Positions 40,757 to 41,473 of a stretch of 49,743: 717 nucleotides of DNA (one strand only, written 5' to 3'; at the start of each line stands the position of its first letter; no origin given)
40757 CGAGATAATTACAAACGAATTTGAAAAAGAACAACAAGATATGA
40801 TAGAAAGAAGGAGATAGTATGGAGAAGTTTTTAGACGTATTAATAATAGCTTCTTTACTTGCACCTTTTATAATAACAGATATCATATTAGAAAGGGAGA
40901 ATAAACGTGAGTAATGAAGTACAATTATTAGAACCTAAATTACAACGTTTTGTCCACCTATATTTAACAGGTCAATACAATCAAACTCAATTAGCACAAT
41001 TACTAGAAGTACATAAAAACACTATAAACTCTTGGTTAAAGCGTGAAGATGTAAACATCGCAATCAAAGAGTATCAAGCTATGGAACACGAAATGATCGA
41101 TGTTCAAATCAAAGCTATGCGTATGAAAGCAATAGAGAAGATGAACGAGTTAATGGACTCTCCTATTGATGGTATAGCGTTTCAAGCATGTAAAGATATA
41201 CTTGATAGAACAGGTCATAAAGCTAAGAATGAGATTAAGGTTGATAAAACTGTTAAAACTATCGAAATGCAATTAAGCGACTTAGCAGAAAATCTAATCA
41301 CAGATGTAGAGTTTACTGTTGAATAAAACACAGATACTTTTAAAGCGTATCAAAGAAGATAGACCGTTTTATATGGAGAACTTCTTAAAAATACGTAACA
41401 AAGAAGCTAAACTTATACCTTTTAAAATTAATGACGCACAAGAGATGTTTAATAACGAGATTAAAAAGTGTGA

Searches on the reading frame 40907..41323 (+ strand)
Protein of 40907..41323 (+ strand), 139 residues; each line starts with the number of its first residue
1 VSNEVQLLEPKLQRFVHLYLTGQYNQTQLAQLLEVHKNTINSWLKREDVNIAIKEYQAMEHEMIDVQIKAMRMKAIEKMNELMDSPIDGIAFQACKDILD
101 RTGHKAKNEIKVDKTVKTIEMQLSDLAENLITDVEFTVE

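Call 23: search_protein_families(library=pfam, proteins=[window:40907-41323:+], max_evalue=0.01)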
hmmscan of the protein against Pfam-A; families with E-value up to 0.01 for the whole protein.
window:40907-41323:+ (139 aa): 4 families
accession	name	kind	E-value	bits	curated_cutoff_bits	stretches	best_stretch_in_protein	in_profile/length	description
PF06056.18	Terminase_5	-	0.00077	19.8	20.3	1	16-48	7-38/58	Putative ATPase subunit of terminase (gpP-like)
PF13384.12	HTH_23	-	0.0013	18.9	24.6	1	14-46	9-40/50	Homeodomain-like domain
PF13551.12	HTH_29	-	0.0047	17.4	28.1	0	18-46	7-35/64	Winged helix-turn helix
PF25223.1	DUF7841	-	0.0055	17.4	25.2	1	69-133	18-82/114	Domain of unknown function (DUF7841)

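Call 28: find_homologous_proteins(query=window:40907-41323:+, max_evalue=1e-10)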
Query window:40907-41323:+ (139 aa): 528 proteins with E <= 1e-10 among 540 candidates; the best 120 are listed.
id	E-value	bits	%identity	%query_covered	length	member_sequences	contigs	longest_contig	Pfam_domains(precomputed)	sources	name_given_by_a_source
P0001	9.7e-83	292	99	100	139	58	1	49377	-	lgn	-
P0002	2.2e-82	291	99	100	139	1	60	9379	-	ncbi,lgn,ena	-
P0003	3.3e-82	291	99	100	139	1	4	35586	-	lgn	-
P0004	3.9e-82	290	99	100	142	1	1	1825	-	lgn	-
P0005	4.6e-82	290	99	100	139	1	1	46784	-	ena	-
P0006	4.8e-82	290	99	100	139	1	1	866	-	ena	-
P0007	5.1e-82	290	99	100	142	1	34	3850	-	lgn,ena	-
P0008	5.2e-82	290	99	100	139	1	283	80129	-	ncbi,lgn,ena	-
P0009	5.9e-82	290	99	100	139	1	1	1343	-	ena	-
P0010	6.8e-82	290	99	100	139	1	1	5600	-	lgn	-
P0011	7.1e-82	290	98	100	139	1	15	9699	-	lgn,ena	-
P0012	7.3e-82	290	99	100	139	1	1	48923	-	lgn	-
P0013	7.3e-82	290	98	100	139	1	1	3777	-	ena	-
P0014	8.9e-82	289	99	100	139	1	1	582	-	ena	-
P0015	1.0e-81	289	98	100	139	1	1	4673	-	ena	-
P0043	4.7e-81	287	99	99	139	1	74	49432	-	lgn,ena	-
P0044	4.8e-81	287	99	99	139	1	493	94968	-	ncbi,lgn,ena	-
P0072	1.6e-80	285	97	99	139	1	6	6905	-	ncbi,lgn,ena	-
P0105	7.4e-78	277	93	99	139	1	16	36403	-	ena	-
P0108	1.6e-77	275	93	98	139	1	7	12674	-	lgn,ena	-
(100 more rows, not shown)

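Call 30: find_encoding_contigs(protein=P0044, flank=3500, max_places=10)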
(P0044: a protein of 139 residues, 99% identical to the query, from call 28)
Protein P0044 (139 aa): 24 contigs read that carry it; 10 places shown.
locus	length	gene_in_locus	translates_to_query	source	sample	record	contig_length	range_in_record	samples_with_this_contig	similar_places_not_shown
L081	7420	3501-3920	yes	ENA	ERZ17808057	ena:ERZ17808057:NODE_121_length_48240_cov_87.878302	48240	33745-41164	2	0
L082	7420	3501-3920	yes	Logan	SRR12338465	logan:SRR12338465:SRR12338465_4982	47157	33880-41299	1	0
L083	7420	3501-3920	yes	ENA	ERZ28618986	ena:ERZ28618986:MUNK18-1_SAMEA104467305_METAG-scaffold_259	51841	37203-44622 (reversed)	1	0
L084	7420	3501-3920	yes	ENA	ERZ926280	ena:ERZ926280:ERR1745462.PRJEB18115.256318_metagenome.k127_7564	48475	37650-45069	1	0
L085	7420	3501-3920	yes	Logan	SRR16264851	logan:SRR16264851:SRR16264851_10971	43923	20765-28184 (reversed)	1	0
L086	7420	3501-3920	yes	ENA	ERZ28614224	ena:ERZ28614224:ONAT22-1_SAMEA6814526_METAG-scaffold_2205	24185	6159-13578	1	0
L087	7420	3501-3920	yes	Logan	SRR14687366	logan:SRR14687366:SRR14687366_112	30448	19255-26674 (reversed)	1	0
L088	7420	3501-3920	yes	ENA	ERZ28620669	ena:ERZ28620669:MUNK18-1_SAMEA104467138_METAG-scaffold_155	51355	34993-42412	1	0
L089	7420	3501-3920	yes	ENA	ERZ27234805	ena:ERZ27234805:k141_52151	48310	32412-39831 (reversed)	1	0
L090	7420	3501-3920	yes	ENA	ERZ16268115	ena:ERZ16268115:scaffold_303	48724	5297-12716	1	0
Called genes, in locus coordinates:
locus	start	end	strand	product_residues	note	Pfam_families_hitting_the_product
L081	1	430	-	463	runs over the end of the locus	-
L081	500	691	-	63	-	-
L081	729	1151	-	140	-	PF00436:SSB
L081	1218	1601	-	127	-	-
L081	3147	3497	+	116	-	-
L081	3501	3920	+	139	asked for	-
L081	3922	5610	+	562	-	-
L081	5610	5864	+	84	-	PF11195:Tad2-like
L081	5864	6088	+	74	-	PF11195:Tad2-like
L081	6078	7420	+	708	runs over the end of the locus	PF16510:P22_portal, PF23899:SU10_portal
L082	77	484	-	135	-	PF00436:SSB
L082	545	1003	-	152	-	-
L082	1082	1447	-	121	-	-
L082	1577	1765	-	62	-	-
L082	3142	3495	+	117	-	-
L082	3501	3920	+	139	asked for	-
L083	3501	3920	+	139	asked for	-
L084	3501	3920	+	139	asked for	-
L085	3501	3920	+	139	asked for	-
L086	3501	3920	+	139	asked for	-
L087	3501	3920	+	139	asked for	-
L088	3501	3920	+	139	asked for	-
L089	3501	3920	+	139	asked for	-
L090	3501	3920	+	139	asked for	-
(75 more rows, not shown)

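Call 38: find_encoding_contigs(protein=P0008, flank=3300, max_places=10)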
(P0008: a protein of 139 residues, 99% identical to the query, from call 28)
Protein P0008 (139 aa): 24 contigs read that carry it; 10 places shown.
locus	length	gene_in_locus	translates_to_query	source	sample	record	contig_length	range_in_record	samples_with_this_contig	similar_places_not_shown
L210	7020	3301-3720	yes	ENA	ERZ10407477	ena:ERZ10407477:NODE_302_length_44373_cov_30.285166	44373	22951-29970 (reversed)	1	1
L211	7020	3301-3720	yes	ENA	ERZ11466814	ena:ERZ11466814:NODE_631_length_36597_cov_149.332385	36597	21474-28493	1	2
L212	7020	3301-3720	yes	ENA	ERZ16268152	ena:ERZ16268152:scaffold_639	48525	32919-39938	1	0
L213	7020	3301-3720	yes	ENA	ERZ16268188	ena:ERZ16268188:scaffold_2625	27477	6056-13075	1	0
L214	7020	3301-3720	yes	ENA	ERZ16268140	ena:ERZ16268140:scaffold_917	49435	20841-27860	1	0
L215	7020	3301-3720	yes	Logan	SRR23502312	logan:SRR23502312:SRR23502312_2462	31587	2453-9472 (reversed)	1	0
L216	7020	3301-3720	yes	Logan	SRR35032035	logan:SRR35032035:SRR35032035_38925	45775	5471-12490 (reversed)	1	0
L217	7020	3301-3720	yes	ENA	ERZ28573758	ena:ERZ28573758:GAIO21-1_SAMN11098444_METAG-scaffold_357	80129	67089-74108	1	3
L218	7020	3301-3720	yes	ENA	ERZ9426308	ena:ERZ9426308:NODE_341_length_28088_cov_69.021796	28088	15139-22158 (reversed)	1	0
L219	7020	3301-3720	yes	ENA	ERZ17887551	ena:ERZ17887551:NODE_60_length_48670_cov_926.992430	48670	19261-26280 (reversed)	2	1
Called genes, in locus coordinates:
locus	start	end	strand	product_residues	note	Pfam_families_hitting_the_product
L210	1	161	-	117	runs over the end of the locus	PF10686:YAcAr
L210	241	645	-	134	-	-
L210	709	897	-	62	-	-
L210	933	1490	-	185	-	-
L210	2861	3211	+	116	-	-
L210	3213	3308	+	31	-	-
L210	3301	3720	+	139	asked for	-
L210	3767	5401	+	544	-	-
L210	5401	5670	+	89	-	PF11195:Tad2-like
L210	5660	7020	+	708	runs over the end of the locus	PF16510:P22_portal, PF23899:SU10_portal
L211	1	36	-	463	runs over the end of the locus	-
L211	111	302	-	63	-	-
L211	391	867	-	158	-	-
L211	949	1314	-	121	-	-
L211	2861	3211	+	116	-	-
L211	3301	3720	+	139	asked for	-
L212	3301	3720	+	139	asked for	-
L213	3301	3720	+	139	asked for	-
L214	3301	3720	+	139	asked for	-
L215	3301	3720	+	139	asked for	-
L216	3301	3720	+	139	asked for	-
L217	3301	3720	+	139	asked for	-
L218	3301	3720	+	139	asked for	-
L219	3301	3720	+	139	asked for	-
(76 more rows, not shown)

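Call 39: find_encoding_contigs(protein=P0105, flank=3300, max_places=10)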
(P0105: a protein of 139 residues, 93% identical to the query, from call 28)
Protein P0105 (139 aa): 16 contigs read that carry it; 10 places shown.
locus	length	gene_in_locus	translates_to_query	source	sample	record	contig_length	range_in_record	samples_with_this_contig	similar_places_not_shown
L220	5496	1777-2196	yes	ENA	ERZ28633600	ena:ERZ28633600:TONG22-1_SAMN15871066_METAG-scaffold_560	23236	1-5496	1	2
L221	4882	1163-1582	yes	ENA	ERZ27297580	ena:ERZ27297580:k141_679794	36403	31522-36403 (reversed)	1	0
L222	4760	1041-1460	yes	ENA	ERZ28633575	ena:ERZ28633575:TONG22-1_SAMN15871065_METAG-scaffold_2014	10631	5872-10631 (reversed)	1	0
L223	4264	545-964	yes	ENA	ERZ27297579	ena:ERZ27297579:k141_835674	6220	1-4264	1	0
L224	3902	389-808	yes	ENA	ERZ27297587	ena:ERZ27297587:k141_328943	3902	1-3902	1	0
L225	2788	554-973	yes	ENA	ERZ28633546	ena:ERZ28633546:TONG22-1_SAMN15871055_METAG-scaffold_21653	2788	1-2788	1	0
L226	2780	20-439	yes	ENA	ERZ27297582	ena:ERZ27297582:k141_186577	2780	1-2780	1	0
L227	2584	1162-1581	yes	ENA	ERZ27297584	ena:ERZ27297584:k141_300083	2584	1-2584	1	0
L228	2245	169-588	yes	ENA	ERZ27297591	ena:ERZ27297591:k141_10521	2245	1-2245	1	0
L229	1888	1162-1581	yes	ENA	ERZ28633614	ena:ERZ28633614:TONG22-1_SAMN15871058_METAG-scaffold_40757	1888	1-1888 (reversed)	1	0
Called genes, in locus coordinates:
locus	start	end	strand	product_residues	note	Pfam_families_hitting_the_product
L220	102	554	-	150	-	PF07463:NUMOD4 (weak), PF13392:HNH_3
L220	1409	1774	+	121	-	-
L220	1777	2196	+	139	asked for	-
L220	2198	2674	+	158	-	PF05869:Dam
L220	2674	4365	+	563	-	-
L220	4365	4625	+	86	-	PF21825:Sequestin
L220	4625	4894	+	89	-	PF19791:DUF6275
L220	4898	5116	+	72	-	PF11195:Tad2-like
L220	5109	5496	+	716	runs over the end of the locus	PF16510:P22_portal, PF23899:SU10_portal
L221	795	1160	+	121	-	-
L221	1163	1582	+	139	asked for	-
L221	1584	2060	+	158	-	PF05869:Dam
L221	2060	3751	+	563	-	-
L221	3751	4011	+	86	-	PF21825:Sequestin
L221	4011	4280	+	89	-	PF19791:DUF6275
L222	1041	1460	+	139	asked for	-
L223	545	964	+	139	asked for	-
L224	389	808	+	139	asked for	-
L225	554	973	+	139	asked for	-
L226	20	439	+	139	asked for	-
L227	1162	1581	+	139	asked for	-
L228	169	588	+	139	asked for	-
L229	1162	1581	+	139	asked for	-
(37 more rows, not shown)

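Call 40: find_encoding_contigs(protein=P0043, flank=3300, max_places=10)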
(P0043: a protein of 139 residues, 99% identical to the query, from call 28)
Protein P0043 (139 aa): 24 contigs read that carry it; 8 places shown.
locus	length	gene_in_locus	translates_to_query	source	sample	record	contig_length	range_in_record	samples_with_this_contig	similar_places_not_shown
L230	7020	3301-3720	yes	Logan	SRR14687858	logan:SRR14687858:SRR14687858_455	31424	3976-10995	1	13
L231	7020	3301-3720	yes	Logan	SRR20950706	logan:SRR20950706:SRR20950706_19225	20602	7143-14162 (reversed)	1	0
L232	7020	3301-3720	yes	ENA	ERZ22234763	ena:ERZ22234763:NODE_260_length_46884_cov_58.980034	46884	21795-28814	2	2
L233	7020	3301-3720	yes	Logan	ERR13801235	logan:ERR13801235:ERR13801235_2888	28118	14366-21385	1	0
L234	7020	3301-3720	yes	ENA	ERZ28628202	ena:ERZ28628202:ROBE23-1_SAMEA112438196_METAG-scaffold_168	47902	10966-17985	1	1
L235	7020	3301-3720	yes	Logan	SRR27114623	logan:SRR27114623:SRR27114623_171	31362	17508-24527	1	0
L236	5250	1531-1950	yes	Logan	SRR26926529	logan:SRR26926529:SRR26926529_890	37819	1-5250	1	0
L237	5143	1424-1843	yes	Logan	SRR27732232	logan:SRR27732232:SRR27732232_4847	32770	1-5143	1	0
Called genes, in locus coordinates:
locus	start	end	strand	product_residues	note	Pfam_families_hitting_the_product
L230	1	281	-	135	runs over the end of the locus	-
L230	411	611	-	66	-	-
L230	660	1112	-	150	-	PF01661:Macro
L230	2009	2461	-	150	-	PF13392:HNH_3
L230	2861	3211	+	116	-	-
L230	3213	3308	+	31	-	-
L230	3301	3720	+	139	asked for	-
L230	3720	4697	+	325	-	PF00145:DNA_methylase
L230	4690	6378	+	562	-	-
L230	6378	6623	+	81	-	PF11195:Tad2-like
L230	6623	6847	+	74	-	PF11195:Tad2-like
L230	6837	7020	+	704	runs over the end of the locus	PF16510:P22_portal, PF23899:SU10_portal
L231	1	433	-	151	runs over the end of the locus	-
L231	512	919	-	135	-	-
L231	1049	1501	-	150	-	PF01661:Macro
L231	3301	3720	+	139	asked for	-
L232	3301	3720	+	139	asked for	-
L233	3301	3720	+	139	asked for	-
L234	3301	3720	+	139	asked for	-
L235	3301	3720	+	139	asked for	-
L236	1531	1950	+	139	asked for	-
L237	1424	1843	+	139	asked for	-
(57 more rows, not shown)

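Call 41: find_encoding_contigs(protein=P0108, flank=3300, max_places=10)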
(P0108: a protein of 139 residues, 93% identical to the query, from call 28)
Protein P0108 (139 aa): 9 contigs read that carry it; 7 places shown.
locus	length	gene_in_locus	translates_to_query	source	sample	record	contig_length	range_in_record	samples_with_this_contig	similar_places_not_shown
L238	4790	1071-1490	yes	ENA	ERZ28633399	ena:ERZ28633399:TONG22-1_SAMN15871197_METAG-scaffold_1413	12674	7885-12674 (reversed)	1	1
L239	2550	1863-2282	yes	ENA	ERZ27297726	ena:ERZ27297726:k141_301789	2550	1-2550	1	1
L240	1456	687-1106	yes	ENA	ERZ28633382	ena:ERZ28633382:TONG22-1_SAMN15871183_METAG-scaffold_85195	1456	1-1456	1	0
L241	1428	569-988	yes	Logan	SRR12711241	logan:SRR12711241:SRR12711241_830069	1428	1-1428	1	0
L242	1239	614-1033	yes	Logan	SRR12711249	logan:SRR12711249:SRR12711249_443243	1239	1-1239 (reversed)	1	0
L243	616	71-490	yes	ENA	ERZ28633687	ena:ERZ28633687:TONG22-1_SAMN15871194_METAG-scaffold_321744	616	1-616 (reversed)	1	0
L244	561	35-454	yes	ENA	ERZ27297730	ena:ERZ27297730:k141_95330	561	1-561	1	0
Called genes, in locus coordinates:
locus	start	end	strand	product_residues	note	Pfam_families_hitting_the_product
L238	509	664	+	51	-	-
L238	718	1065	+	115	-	-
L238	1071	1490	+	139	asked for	-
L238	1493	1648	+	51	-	-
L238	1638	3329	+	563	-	-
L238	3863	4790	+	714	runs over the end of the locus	PF16510:P22_portal, PF23899:SU10_portal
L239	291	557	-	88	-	-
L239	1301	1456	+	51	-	-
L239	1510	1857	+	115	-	-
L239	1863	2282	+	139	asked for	-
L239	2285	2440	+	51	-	-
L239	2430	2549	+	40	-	?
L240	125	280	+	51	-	-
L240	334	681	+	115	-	-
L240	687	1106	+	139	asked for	-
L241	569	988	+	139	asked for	-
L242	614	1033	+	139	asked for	-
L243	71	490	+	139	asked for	-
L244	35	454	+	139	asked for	-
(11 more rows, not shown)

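Call 51: list_cluster_members(proteins=[P0044, P0008, P0002, P0072])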
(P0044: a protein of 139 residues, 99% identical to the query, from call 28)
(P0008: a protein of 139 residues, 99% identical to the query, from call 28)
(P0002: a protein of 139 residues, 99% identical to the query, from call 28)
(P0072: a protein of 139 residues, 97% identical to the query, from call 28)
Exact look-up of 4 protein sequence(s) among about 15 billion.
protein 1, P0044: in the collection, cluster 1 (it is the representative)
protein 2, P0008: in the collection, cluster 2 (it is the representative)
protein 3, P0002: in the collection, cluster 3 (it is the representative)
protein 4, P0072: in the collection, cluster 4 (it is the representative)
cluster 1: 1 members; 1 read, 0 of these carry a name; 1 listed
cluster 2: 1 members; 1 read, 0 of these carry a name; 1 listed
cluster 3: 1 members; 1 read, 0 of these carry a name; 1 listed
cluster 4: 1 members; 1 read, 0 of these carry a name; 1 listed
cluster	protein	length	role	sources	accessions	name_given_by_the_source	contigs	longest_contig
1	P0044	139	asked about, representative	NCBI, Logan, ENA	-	-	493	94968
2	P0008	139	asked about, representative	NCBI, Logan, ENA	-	-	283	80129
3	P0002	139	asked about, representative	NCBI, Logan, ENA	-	-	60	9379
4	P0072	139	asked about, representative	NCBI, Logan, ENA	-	-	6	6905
